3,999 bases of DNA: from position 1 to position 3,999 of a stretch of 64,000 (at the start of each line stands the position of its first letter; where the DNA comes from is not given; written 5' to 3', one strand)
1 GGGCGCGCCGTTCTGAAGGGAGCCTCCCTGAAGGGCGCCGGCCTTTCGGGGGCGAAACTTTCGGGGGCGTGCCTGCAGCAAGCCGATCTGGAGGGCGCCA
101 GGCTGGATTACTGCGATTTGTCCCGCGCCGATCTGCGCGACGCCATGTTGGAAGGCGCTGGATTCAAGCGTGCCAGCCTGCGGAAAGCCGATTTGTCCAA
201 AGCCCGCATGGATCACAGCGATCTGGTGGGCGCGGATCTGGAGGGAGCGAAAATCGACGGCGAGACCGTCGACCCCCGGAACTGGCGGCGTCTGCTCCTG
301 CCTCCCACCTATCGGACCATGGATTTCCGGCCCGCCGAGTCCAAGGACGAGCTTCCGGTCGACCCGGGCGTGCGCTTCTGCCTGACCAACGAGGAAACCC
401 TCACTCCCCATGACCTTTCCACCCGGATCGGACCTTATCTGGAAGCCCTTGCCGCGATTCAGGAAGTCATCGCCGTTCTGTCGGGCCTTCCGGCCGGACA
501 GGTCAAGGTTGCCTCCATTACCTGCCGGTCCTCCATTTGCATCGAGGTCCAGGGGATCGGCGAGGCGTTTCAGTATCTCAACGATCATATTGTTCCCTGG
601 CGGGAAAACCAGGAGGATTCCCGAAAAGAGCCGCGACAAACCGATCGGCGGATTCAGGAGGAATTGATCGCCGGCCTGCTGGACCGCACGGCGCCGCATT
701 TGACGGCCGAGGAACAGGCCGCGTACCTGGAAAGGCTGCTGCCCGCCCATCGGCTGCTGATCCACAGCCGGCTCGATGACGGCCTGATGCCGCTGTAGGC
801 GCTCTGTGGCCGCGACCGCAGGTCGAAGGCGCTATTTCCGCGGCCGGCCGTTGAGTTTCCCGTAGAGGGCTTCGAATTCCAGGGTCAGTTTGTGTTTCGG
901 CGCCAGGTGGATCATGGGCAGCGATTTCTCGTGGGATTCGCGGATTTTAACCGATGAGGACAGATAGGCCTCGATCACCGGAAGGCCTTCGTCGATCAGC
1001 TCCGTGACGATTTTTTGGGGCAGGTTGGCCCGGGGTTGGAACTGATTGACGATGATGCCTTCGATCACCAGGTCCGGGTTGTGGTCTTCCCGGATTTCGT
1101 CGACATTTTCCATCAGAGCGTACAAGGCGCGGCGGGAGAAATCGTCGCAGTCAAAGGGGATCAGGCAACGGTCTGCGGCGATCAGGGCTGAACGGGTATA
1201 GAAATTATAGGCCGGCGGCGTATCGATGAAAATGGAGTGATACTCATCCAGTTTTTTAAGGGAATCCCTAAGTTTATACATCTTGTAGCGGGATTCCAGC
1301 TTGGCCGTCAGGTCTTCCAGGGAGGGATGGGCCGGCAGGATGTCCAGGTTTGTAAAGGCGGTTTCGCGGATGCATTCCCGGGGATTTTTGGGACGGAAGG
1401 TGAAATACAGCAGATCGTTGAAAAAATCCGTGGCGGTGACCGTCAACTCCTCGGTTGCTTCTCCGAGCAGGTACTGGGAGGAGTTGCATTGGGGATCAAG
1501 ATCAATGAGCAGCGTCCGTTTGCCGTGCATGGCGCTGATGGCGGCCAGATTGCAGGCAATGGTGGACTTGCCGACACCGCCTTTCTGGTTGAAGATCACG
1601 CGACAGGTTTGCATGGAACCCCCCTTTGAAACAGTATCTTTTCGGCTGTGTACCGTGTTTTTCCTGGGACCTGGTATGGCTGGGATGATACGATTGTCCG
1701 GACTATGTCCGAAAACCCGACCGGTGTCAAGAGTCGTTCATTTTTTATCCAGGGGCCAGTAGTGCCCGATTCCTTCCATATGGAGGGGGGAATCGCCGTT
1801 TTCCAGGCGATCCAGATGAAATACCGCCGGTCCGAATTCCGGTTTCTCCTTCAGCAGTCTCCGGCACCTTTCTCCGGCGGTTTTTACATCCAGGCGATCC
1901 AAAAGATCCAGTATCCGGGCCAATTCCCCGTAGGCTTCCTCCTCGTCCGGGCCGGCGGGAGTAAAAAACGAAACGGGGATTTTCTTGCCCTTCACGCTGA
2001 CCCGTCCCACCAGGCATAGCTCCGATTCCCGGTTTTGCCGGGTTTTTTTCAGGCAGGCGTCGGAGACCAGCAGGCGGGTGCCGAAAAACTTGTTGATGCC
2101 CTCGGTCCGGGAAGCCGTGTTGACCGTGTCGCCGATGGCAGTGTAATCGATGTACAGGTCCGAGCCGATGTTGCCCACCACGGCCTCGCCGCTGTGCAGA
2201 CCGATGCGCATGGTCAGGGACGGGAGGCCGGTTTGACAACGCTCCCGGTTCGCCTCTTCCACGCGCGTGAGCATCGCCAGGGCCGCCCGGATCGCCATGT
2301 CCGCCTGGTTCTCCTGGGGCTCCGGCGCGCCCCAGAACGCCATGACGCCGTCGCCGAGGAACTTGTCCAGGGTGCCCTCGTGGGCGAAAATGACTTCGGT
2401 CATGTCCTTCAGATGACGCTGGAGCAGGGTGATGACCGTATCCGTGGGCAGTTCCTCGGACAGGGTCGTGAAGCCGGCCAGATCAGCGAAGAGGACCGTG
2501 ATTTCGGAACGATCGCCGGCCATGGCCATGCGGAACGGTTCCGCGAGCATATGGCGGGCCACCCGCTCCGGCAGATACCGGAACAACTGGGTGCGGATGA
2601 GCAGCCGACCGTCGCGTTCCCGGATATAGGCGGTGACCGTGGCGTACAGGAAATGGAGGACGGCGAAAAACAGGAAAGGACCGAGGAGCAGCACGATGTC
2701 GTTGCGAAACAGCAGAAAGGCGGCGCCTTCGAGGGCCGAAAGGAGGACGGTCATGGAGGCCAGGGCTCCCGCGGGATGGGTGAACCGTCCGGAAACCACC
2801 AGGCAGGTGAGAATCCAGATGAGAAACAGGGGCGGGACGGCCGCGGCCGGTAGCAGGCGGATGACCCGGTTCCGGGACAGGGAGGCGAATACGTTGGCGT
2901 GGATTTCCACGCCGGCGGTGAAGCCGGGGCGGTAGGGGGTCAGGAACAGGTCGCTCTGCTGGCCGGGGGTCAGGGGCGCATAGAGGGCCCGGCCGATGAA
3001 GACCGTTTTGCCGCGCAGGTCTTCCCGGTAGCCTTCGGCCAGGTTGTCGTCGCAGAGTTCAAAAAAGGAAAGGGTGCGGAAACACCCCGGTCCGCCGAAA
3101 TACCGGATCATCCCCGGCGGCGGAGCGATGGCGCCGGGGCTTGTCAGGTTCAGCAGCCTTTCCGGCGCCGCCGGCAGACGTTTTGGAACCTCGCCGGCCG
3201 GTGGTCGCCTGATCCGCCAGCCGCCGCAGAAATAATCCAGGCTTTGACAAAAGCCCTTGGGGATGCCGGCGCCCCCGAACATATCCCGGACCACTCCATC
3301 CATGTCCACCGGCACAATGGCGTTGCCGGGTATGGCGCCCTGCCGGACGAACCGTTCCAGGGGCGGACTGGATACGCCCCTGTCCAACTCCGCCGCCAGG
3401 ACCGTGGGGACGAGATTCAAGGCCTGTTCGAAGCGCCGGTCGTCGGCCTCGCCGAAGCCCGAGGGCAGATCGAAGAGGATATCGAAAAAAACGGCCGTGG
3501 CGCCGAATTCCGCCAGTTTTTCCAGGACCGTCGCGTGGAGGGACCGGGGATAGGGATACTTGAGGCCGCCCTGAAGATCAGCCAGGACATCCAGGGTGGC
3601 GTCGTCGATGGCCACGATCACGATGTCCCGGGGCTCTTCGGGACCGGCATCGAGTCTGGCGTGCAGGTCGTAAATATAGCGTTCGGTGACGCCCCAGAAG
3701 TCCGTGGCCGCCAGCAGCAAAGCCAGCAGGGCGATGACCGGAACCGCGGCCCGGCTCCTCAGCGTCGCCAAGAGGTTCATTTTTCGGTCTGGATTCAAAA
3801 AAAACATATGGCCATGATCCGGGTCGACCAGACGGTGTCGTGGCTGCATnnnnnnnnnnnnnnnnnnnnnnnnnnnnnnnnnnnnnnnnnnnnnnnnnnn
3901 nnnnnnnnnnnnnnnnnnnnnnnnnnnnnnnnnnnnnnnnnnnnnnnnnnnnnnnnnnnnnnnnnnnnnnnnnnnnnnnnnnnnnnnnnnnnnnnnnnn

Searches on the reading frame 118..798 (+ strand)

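Call 63: search_protein_families(library=pfam, proteins=[window:118-798:+], max_evalue=0.0001)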
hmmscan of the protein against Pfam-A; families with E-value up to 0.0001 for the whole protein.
window:118-798:+ (226 aa): 1 family
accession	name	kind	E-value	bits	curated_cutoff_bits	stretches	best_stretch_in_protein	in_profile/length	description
PF00805.28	Pentapeptide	-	4.8e-14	52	20.2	2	1-36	3-38/40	Pentapeptide repeats (8 copies)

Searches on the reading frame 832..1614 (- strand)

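Call 63: search_protein_families(library=pfam, proteins=[window:832-1614:-], max_evalue=0.0001)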
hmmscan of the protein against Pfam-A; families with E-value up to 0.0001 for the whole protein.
window:832-1614:- (260 aa): 6 families
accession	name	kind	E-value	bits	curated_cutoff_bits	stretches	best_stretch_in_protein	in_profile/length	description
PF13614.12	AAA_31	-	1.4e-36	126.5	27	1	6-183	5-176/177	AAA domain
PF01656.29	CbiA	-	3.5e-22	79.1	25.4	1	6-232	2-123/125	CobQ/CobB/MinD/ParA nucleotide binding domain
PF00142.24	Fer4_NifH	-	3.7e-09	36.9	25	1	6-55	3-52/271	4Fe-4S iron sulfur cluster binding proteins, NifH/frxC family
PF02374.21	ArsA_ATPase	-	1.1e-07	31.8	24.3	1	6-53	4-51/305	Anion-transporting ATPase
PF10609.15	ParA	-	5.4e-07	29.7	27.1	1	6-59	7-60/246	NUBPL iron-transfer P-loop NTPase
PF09140.17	MipZ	-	7.1e-07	29.2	20.7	0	6-51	4-49/262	ATPase MipZ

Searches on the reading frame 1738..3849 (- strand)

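Call 63: search_protein_families(library=pfam, proteins=[window:1738-3849:-], max_evalue=0.0001)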
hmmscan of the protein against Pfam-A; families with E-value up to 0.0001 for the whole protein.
window:1738-3849:- (703 aa): 2 families
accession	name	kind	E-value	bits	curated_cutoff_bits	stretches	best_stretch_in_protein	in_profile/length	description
PF05226.16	CHASE2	-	1.1e-31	110.7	26.3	1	40-352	3-254/257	CHASE2 domain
PF00211.25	Guanylate_cyc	-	1.5e-23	83.8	21.9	1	448-628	7-179/183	Adenylate and Guanylate cyclase catalytic domain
